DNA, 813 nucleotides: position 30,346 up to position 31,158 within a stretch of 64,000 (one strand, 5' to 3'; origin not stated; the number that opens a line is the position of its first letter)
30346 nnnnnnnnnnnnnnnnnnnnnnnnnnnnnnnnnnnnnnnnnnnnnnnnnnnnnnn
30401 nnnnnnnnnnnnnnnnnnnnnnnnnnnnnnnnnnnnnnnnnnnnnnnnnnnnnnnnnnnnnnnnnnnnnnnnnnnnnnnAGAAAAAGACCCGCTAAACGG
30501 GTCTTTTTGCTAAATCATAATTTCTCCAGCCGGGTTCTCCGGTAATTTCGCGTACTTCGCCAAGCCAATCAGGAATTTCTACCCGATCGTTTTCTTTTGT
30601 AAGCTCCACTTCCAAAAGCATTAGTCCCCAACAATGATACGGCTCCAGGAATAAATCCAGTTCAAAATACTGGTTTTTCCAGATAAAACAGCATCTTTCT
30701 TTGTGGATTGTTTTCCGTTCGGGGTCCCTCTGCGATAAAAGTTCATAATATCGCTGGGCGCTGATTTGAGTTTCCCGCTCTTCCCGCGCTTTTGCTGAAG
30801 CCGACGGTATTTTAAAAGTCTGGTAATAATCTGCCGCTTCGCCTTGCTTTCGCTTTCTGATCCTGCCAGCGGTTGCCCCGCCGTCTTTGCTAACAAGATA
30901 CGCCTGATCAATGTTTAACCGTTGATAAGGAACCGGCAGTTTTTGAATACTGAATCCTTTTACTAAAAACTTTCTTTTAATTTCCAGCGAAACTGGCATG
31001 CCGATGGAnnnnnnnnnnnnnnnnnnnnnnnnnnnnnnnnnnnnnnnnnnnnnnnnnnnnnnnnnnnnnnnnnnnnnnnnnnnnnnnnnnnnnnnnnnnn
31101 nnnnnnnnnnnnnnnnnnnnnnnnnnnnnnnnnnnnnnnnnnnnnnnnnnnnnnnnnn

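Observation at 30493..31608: P-loop kinase-like NTPase fused to CYTH domain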

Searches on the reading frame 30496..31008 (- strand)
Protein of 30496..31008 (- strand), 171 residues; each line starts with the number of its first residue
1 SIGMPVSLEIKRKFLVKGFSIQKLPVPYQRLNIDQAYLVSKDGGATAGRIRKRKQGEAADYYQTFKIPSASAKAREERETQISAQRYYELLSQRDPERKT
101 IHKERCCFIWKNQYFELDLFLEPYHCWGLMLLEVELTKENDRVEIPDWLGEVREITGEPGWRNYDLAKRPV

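Call 7: search_protein_families(library=pfam, proteins=[window:30496-31008:-], max_evalue=10)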
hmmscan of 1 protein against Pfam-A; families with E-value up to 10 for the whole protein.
seq(171 aa): 0 families
